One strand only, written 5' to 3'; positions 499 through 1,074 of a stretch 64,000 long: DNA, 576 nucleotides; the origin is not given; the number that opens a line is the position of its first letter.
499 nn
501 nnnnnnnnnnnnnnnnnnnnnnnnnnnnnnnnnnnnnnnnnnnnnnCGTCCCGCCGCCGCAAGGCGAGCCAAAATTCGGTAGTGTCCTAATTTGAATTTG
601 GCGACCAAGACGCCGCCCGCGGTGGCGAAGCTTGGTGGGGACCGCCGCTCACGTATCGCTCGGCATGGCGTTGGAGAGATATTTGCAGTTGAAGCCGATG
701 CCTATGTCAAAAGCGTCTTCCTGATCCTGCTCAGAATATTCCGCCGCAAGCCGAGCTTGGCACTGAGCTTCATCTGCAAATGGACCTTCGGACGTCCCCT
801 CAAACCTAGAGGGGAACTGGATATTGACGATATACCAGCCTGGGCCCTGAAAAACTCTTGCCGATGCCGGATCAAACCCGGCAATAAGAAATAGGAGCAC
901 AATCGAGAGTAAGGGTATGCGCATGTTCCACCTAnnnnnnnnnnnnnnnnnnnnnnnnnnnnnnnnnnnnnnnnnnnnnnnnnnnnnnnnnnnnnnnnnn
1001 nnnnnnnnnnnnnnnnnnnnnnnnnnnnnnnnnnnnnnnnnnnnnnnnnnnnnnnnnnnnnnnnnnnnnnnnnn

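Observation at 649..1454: Divergent pair of paralogous small secreted proteins with a shared cryptic motif architecture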

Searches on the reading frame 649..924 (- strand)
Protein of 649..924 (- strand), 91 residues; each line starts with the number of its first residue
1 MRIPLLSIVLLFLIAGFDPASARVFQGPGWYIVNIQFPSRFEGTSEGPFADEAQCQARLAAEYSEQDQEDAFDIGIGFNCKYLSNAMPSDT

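Call 4: search_protein_families(library=pfam, proteins=[window:652-924:-], max_evalue=1)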
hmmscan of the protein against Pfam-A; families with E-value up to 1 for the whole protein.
seq(91 aa): 1 family
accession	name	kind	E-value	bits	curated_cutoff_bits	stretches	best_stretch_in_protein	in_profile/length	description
PF19837.4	DUF6316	-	0.18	12.1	28.5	1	42-60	29-47/55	Domain of unknown function (DUF6316)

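Call 6: find_homologous_proteins(query=window:652-924:-, max_evalue=10)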
Query seq(91 aa) (91 aa): 1 proteins with E <= 10 among 1 candidates.
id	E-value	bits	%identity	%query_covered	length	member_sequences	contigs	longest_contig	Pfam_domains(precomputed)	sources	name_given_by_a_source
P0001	2.6e-53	196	97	100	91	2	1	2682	-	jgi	jgi:hypothetical protein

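Call 10: find_encoding_contigs(protein=P0001, flank=10000)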
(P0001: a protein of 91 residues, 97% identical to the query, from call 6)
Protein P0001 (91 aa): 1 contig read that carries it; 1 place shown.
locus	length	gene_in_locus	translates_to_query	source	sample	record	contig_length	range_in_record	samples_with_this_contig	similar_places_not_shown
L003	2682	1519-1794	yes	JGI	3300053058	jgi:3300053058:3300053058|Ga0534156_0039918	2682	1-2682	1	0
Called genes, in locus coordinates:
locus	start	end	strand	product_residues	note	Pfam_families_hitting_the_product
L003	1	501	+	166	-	?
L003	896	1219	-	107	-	-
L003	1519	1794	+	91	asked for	-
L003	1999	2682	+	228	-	?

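Call 12: search_protein_families(library=ncbifam, proteins=[window:652-924:-], max_evalue=0.01)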
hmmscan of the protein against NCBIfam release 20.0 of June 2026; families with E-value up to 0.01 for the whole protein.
seq(91 aa): 0 families

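Call 21: search_protein_families(library=pfam, alignment_id=A2, max_evalue=1)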
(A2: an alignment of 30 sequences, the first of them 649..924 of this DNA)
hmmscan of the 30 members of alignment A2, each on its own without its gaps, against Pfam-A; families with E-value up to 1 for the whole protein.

A. member 1, window:649-924:- (91 aa): 1 family
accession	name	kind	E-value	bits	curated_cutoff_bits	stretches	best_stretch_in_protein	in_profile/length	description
PF19837.4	DUF6316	-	0.18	12.1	28.5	1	42-60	29-47/55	Domain of unknown function (DUF6316)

B. families by the number of members that match (of 30 scanned): 4 families
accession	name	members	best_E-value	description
PF03427.18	CBM_19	1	0.016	Carbohydrate binding domain (family 19)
PF18146.6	CinA_KH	1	0.043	Damage-inducible protein CinA KH domain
PF19837.4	DUF6316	1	0.18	Domain of unknown function (DUF6316)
PF22859.1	IBIN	1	0.29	Induced by infection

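Call 22: find_homologous_proteins(query=A2, max_evalue=0.001)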
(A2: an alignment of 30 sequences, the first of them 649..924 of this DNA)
Query A2 (30 sequences) (91 aa, profile of the alignment): 47 proteins with E <= 0.001 among 8000 candidates.
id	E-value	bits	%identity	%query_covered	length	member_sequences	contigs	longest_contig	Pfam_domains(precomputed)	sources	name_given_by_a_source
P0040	2.4e-24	103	32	71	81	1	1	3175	-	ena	-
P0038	2.7e-24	102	29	67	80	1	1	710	-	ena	-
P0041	4.4e-24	102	33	66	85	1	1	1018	-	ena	-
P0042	4.9e-24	102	35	71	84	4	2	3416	-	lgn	-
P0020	1.5e-23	100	33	38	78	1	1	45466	-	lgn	-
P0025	2.8e-23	99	28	87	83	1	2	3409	-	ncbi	-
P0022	3.4e-23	99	32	64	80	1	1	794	-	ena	-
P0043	1.2e-22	97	29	67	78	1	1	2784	-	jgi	jgi:hypothetical protein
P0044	8.6e-22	94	33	45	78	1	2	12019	-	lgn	-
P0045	1.4e-21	94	30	66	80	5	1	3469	-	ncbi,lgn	-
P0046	1.4e-21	94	27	67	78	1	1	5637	-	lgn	-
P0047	1.8e-21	93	30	71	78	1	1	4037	-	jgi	jgi:hypothetical protein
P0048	2.1e-21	93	28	67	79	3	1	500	-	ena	-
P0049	2.8e-21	93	26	67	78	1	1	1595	-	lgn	-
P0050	4.7e-21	92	31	93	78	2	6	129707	-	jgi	jgi:opacity protein-like surface antigen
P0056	2.4e-20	90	36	48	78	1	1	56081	-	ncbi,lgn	-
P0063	7.0e-20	88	32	66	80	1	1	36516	-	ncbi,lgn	-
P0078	1.1e-16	78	33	47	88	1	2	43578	-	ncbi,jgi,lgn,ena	-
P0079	4.8e-15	73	25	64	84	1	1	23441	-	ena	-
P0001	6.2e-15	72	97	100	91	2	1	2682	-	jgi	jgi:hypothetical protein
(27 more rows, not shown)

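Call 23: find_encoding_contigs(protein=P0050, flank=6000, max_places=4)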
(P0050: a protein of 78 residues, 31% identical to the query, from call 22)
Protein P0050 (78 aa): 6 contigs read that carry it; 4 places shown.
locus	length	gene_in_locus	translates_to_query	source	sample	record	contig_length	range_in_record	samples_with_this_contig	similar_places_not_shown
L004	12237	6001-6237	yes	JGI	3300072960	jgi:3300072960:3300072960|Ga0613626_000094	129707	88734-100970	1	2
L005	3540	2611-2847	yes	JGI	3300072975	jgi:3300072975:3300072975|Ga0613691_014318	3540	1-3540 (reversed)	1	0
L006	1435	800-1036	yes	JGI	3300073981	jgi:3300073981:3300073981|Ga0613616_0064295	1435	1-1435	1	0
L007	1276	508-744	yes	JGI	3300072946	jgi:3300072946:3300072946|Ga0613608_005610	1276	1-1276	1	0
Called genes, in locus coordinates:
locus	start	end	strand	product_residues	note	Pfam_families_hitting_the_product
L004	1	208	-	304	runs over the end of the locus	PF00126:HTH_1, PF03466:LysR_substrate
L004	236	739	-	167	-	-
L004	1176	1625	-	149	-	-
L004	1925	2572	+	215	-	-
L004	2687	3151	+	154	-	-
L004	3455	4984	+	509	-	PF13181:TPR_8 (faint), PF00515:TPR_1 (faint), PF13371:TPR_9 (weak), PF13414:TPR_11, PF13432:TPR_16, PF14559:TPR_19 (weak), PF13431:TPR_17 (weak), PF13371:TPR_9, +3 more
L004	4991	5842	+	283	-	-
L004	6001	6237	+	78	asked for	-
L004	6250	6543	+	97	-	-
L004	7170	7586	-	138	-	-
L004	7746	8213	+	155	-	-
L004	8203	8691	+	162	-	PF20901:Sf6_terminase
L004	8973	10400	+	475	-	-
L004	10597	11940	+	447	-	-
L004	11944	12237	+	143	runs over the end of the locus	-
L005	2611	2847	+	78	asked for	-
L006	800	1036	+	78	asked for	-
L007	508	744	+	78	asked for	-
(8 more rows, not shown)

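Call 24: find_encoding_contigs(protein=P0056, flank=6000, max_places=3)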
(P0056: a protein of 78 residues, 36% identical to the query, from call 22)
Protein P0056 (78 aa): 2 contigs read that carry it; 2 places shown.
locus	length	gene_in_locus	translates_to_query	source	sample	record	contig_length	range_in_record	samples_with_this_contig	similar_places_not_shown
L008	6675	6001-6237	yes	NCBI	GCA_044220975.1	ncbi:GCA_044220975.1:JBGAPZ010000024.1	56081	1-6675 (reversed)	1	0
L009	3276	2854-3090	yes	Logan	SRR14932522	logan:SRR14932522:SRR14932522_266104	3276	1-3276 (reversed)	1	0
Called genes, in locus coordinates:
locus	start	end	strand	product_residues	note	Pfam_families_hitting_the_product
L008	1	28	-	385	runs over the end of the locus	-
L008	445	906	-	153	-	-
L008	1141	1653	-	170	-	-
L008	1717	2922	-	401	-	PF03703:bPH_2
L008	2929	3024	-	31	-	-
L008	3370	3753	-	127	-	-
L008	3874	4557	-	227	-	PF13606:Ank_3 (faint), PF13637:Ank_4 (faint), PF00023:Ank (faint), PF12796:Ank_2 (weak)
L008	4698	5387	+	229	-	PF02586:SRAP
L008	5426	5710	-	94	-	-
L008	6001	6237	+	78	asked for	-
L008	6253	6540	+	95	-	-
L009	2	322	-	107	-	?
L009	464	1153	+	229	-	PF02586:SRAP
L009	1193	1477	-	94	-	-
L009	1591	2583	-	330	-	-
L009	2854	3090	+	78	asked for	-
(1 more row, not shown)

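Call 25: find_encoding_contigs(protein=P0078, flank=6000, max_places=3)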
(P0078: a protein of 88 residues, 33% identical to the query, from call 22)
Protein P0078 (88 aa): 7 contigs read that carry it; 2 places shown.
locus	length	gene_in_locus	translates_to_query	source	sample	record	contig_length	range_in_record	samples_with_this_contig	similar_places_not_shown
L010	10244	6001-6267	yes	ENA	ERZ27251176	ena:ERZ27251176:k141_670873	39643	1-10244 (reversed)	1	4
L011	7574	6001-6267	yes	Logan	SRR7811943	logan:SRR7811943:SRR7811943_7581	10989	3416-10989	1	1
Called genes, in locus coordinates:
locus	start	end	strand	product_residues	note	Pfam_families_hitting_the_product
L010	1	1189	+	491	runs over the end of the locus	PF00171:Aldedh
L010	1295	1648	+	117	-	PF01934:HepT-like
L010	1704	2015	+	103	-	PF01909:NTP_transf_2, PF18765:Polbeta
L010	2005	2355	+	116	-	PF01934:HepT-like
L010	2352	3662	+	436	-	PF04996:AstB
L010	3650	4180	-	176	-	PF04191:PEMT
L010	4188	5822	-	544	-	PF01551:Peptidase_M23 (faint), PF17660:BTRD1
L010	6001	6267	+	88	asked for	-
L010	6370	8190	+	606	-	PF00512:HisKA, PF02518:HATPase_c, PF00072:Response_reg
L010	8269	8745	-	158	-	PF13404:HTH_AsnC-type, PF13412:HTH_24, PF01037:AsnC_trans_reg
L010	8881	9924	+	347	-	PF02812:ELFV_dehydrog_N, PF03807:F420_oxidored (faint), PF02826:2-Hacid_dh_C (weak), PF00208:ELFV_dehydrog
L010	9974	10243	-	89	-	?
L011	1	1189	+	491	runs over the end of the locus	PF00171:Aldedh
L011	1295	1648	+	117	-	PF01934:HepT-like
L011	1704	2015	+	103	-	PF01909:NTP_transf_2, PF18765:Polbeta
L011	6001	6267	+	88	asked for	-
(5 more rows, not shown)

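Call 37: find_related_loci(query=A5, collection=genome_contigs, flank=5000)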
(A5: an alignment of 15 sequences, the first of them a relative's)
Query A5 (85 aa) in genome_contigs; peptide patterns used: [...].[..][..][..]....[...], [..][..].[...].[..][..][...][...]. (x = any residue, [..] = any of these).
28 stretches matched a pattern; 9 encode a relative of the query (tblastn E <= 1e-3); 9 distinct loci.
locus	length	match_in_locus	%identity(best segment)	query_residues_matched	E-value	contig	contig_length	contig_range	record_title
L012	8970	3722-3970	61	2-85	2e-31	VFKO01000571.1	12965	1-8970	MAG: Rhodobiaceae bacterium isolate Bin_29_10 c_000000250717, whole genome shotgun sequence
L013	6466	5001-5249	60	2-85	6e-31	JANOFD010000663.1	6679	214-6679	MAG: Rhodobiaceae bacterium isolate SOY_65_concoct_259_sub SOY_65_k141_1432698, whole genome shotgun sequence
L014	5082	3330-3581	61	1-85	2e-30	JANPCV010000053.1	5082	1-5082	MAG: Caulobacteraceae bacterium isolate VAR_78_metabat_463 VAR_78_k141_1854844, whole genome shotgun sequence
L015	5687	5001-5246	58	3-85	8e-30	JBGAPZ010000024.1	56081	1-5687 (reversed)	MAG: Micropepsaceae bacterium isolate MAG_AAO_H10.59 AAOH10-59_opera_contig_2438, whole genome shotgun sequence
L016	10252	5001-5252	61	1-85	1e-28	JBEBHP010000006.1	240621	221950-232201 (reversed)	MAG: Micropepsaceae bacterium isolate SF1_2_1 NODE_25_length_240621_cov_8.001946, whole genome shotgun sequence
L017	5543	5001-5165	67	31-85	1e-25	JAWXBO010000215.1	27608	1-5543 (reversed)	MAG: Alphaproteobacteria bacterium isolate MP6IB1.66 k99_1484507, whole genome shotgun sequence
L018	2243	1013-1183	61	29-85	6e-23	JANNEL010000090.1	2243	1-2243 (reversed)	MAG: Alphaproteobacteria bacterium isolate OTE_75_metabat_39 OTE_75_k141_184110, whole genome shotgun sequence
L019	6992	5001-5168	32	31-82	2e-7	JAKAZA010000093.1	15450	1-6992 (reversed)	MAG: Proteobacteria bacterium isolate ZJ1.bin15 NODE_5181_length_15450_cov_1.468838, whole genome shotgun sequence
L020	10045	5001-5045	67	68-82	3e-4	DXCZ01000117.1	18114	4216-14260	MAG TPA_asm: Candidatus Mediterraneibacter stercoripullorum isolate CHK195-1396 CHK195__C321312_L18114_SAMEA5754839, who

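Call 48: find_encoding_contigs(protein=window:649-924:-, flank=3000, max_places=4)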
Protein window:649-924:- (91 aa): 2 contigs read that carry it; 2 places shown.
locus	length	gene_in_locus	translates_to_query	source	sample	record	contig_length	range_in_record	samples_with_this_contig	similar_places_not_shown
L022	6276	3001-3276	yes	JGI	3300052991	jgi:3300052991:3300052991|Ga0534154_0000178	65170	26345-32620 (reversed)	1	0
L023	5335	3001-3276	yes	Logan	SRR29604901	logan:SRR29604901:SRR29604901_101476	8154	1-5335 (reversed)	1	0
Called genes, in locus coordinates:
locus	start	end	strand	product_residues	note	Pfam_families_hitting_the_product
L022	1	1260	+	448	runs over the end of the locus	PF00082:Peptidase_S8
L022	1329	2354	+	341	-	PF04055:Radical_SAM, PF13186:SPASM (weak)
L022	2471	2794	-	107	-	-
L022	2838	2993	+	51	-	-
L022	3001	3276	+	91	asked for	-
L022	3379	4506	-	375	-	PF00657:Lipase_GDSL (weak), PF13472:Lipase_GDSL_2 (weak)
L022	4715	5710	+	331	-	PF13406:SLT_2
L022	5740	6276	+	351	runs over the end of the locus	PF03330:DPBB_1, PF05036:SPOR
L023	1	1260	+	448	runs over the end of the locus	PF00082:Peptidase_S8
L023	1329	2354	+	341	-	PF04055:Radical_SAM, PF13186:SPASM (weak)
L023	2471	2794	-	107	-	-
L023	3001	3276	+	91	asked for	-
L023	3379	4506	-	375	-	PF00657:Lipase_GDSL (weak), PF13472:Lipase_GDSL_2 (weak)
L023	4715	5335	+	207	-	?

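Call 53: search_solved_structures(query=A2, max_evalue=10)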
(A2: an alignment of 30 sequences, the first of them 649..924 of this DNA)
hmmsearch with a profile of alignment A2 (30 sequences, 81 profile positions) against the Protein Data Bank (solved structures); distinct sequences matched with E-value up to 10: 8.
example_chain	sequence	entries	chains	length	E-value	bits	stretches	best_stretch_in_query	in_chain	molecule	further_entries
7alg_A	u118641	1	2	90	0.23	14.4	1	21-38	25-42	Fucose-binding lectin protein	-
6stz_A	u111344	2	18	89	0.26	14.2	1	21-38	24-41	Fucose-binding lectin protein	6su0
3owv_A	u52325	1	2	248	0.34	13.8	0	24-39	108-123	DNA-entry nuclease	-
1f5m_A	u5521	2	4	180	0.52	13.2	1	16-56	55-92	GAF | UPF0067 GAF domain-containing protein YKL069W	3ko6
7zvh_A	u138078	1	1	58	4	10.4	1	39-71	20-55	Antifungal protein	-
3zi8_A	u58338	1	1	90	4.6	10.2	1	14-38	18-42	PUTATIVE FUCOSE-BINDING LECTIN PROTEIN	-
9fqg_A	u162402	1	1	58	4.8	10.1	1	39-71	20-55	PeAfpB chimeric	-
8q6a_A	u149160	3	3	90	7.2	9.6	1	21-38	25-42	Fucose-binding lectin protein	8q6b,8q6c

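Call 65: find_related_loci(query=A8, collection=metagenome_contigs, flank=4000)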
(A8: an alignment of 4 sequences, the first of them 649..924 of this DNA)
Query A8 (91 aa) in metagenome_contigs; peptide patterns used: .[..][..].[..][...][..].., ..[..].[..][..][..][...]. (x = any residue, [..] = any of these).
169 stretches matched a pattern; 7 encode a relative of the query (tblastn E <= 1e-3); 7 distinct loci.
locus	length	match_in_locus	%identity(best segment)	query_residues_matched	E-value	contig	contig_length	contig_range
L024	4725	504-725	35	1-82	4e-9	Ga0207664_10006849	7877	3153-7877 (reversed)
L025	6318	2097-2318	35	1-82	4e-9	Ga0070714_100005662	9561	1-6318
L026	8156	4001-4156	43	18-69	1e-7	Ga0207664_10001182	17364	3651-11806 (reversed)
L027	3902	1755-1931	39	1-60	4e-7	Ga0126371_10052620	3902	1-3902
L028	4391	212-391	38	1-60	4e-6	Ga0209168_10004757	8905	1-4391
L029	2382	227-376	34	25-64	1e-5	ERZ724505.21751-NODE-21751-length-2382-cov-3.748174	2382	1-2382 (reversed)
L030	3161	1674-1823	32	25-64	4e-5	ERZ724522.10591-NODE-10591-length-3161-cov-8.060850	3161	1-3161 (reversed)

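Call 73: search_dna_similar(query=P0041, collection=plasmids, mode=protein, max_evalue=0.01, max_rows=20)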
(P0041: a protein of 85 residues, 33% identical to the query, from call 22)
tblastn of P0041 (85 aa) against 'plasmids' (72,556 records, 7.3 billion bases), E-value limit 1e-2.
No match.

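Call 77: find_encoding_contigs(protein=P0063, flank=4000, max_places=2)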
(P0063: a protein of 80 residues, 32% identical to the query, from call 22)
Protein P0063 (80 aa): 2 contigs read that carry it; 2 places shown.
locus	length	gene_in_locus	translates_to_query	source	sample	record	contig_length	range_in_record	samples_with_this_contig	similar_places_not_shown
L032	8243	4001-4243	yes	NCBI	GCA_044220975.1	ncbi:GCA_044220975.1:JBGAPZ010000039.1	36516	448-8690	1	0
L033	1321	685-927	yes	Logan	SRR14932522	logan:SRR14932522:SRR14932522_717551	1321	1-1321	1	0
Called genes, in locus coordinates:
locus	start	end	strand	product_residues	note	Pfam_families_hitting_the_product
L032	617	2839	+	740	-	-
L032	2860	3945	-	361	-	PF07690:MFS_1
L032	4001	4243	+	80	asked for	-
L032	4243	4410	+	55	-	-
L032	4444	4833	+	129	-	-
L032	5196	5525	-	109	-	PF00030:Crystall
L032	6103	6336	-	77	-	-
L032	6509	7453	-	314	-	PF13469:Sulfotransfer_3 (faint), PF00685:Sulfotransfer_1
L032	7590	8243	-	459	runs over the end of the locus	PF00512:HisKA, PF02518:HATPase_c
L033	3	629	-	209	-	?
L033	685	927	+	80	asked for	-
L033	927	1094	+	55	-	-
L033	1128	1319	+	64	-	?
